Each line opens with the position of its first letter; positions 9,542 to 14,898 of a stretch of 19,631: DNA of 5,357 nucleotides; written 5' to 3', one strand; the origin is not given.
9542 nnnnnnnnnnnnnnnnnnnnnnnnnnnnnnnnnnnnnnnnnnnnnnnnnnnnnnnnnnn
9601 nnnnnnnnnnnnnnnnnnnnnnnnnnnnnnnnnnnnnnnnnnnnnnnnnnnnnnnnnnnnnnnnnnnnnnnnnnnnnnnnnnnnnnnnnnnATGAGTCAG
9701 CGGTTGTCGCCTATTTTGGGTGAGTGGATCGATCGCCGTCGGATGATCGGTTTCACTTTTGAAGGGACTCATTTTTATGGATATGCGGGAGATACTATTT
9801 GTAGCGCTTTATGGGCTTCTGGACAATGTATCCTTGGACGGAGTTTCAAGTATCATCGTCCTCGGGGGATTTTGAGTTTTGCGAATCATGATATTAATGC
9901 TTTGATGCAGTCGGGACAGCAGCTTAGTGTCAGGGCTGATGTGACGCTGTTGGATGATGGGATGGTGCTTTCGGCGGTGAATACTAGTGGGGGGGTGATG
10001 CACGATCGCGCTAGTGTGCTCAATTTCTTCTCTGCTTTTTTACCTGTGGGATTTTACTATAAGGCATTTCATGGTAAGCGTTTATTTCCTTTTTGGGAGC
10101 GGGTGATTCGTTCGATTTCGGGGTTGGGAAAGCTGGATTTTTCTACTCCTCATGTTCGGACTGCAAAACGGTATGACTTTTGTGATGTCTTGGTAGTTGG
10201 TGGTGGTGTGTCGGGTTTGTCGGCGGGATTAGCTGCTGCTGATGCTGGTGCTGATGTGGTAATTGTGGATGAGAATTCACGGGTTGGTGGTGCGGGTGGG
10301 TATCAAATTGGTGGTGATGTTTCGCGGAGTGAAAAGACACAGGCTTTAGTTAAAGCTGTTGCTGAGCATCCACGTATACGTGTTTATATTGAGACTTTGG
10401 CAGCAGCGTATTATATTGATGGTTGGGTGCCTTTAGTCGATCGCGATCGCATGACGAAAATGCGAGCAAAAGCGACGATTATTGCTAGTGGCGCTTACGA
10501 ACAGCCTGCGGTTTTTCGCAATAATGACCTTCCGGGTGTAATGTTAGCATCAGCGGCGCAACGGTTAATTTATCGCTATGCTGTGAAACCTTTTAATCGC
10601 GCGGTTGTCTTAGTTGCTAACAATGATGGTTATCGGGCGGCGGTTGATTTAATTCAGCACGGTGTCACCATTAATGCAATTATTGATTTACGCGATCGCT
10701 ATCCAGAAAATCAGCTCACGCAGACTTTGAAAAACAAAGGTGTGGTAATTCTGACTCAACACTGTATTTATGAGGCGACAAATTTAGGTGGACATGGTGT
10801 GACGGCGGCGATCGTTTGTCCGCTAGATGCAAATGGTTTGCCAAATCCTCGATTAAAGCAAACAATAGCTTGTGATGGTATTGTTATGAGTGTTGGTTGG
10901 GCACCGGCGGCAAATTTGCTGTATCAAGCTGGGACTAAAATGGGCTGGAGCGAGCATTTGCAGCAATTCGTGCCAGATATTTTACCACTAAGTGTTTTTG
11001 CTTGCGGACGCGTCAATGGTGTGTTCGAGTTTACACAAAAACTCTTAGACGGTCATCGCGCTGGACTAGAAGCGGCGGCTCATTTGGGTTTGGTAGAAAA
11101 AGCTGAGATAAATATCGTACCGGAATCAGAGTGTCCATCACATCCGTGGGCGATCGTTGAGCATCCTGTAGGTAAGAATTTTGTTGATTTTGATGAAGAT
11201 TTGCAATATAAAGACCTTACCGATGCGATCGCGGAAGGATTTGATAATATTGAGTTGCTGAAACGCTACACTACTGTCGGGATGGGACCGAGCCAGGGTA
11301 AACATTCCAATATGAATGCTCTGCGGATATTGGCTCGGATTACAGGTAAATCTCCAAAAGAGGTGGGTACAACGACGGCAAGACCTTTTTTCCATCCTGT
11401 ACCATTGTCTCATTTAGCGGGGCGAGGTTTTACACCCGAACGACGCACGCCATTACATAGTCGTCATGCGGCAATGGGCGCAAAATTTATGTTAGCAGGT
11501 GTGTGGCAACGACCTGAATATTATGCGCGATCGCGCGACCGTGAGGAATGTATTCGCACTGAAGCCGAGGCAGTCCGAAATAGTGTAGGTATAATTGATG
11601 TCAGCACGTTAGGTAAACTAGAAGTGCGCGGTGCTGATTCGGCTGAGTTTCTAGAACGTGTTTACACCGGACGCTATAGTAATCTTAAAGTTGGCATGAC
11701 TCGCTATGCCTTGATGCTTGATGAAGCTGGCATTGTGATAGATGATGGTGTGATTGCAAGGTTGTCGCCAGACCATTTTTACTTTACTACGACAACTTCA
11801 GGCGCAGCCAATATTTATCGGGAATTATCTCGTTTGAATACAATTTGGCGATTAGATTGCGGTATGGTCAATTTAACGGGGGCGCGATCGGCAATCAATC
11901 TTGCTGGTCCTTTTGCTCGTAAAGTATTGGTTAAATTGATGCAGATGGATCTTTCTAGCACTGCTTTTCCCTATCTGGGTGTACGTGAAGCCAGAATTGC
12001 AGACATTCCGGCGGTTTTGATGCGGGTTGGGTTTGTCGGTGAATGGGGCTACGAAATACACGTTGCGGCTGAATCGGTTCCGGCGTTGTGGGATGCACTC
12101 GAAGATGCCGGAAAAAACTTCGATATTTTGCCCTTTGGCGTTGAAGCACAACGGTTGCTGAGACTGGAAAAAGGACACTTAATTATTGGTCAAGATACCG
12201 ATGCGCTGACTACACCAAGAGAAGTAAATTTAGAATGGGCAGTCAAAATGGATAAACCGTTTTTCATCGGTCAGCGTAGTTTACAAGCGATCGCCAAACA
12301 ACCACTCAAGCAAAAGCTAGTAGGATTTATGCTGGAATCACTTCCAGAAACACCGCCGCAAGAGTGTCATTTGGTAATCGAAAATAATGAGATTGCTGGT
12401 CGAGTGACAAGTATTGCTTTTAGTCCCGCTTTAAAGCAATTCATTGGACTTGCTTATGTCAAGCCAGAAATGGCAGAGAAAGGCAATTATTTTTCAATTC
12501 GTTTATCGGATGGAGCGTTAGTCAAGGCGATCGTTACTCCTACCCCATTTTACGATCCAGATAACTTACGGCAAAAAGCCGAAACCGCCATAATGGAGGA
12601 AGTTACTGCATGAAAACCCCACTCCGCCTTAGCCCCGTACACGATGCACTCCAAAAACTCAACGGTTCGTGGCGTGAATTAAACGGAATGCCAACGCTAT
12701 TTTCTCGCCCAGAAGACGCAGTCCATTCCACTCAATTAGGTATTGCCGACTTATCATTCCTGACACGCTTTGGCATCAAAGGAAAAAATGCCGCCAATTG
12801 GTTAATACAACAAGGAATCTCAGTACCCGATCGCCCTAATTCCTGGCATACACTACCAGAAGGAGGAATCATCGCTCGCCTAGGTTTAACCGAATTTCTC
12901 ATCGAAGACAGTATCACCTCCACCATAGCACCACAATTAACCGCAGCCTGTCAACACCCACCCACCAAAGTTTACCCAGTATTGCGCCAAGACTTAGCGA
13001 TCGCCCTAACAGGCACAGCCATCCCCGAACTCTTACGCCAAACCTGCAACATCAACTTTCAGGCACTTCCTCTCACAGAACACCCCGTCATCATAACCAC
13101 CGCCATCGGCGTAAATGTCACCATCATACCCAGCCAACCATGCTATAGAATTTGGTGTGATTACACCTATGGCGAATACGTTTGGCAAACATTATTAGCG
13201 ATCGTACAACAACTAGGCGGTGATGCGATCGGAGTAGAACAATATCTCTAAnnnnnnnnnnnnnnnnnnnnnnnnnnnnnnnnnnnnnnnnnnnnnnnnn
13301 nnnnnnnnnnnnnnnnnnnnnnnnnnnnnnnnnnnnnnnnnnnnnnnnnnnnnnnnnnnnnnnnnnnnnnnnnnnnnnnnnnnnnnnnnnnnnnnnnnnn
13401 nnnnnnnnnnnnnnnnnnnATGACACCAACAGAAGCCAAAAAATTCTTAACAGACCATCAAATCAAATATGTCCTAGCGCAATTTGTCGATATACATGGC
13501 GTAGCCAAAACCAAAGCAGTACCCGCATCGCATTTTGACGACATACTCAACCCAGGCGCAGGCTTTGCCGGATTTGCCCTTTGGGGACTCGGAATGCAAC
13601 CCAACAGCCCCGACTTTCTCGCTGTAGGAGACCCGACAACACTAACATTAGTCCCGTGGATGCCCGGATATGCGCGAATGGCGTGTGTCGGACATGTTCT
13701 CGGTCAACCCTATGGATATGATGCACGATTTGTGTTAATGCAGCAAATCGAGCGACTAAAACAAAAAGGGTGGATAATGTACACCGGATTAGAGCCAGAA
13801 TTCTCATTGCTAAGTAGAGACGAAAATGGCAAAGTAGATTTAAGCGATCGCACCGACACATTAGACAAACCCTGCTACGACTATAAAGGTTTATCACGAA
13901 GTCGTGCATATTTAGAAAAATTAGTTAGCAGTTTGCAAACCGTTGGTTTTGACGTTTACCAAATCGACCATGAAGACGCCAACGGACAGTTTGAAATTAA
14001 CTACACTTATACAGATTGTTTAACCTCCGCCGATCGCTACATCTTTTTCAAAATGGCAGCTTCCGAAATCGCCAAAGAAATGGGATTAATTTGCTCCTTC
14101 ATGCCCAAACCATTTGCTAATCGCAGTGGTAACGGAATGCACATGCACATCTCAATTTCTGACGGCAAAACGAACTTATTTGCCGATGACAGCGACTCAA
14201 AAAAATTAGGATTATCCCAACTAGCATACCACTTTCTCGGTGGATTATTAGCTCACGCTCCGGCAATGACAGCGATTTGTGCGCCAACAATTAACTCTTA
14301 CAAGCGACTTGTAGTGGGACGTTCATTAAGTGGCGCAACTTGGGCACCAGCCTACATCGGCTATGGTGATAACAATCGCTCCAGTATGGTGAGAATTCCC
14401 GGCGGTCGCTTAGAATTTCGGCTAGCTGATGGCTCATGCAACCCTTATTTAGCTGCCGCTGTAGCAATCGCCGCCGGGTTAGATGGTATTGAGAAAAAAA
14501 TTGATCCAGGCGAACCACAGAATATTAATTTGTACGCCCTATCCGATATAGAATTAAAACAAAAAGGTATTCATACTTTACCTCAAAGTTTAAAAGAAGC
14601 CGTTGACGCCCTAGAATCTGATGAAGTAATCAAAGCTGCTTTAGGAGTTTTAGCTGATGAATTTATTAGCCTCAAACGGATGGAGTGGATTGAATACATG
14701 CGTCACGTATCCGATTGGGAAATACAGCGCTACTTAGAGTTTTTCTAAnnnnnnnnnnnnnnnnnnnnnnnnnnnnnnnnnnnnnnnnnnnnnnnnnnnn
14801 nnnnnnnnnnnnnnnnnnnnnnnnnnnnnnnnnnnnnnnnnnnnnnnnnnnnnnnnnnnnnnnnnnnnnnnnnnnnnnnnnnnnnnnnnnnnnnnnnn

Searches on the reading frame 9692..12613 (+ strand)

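Call 3: search_protein_families(library=pfam, proteins=[window:9692-12613:+])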
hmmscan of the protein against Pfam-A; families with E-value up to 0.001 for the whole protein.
window:9692-12613:+ (973 aa): 11 families
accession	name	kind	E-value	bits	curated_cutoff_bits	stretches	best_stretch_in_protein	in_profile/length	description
PF01571.26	GCV_T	-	6.8e-73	245.5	25.6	1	588-850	1-255/255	Aminomethyltransferase folate-binding domain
PF17806.6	SO_alpha_A3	-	1.2e-31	109.2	23.1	1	494-577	2-86/87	Sarcosine oxidase A3 domain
PF08669.17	GCV_T_C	-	2.5e-18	66.2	25.9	1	875-955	2-80/80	Glycine cleavage T-protein C-terminal barrel domain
PF13510.11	Fer2_4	-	2.9e-18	66.1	22.8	1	17-96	2-80/82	2Fe-2S iron-sulfur cluster binding domain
PF07992.20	Pyr_redox_2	-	2e-13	50.9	26.1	1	165-420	2-254/291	Pyridine nucleotide-disulphide oxidoreductase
PF12831.13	FAD_oxidored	-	1.1e-09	38.5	27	1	165-225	1-62/416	FAD dependent oxidoreductase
PF01266.30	DAO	-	3.9e-07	30.4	27.9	1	165-249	1-93/353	FAD dependent oxidoreductase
PF13738.12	Pyr_redox_3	-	1.5e-06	28.2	30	0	148-198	149-199/305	Pyridine nucleotide-disulphide oxidoreductase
PF00890.30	FAD_binding_2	-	1.2e-05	25.2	20.4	1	165-201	1-37/414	FAD binding domain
PF13450.12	NAD_binding_8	-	7.7e-05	23.3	21.9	1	168-201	1-34/68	NAD(P)-binding Rossmann-like domain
PF01262.27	AlaDh_PNT_C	-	0.00026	20.9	23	1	164-221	29-87/214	Alanine dehydrogenase/PNT, C-terminal domain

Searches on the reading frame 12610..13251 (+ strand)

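Call 3: search_protein_families(library=pfam, proteins=[window:12610-13251:+])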
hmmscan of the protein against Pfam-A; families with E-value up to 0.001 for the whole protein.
window:12610-13251:+ (213 aa): 1 family
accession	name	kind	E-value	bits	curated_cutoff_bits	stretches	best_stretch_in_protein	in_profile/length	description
PF01571.26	GCV_T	-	2.9e-06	27.2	25.6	1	10-210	1-223/255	Aminomethyltransferase folate-binding domain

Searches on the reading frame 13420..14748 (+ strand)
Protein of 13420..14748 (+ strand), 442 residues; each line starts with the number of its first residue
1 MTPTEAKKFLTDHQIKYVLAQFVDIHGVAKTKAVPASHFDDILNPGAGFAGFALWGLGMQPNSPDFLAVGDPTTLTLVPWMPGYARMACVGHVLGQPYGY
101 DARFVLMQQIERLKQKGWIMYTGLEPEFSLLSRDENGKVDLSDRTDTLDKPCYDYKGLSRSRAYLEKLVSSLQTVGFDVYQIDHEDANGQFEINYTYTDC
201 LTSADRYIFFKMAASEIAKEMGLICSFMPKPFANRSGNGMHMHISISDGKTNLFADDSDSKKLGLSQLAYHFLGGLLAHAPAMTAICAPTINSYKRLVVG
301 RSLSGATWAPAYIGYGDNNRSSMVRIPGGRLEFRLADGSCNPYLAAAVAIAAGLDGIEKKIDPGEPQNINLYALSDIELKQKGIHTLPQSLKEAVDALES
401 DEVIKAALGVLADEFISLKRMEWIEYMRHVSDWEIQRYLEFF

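Call 3: search_protein_families(library=pfam, proteins=[window:13420-14748:+])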
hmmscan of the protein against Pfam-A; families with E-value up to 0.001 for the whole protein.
window:13420-14748:+ (442 aa): 2 families
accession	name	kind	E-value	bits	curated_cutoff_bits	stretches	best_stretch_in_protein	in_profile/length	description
PF00120.29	Gln-synt_C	-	3.6e-102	342.4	24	1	101-438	3-344/344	Glutamine synthetase, catalytic domain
PF03951.24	Gln-synt_N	-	7.6e-06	25.9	33.4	1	15-89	2-77/82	Glutamine synthetase, beta-Grasp domain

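Call 34: search_protein_families(library=ncbifam, proteins=[window:13420-14748:+], max_evalue=0.00001)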
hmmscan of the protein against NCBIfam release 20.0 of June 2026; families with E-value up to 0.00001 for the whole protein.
window:13420-14748:+ (442 aa): 4 families
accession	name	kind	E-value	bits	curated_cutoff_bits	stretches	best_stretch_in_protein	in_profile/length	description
TIGR03105.1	gln_synth_III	equivalog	9.8e-196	650.4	469.6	1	7-440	2-435/435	type III glutamate--ammonia ligase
TIGR00653.1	GlnA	equivalog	1.1e-107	360.6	429.15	2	164-439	186-461/462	type I glutamate--ammonia ligase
NF045547.1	GGputSyn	equivalog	1.6e-84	284.2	650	1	7-434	6-438/438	gamma-glutamylputrescine synthetase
NF007006.0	PRK09469.1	equivalog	1.4e-50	172.2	845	1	169-417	197-441/469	glutamate--ammonia ligase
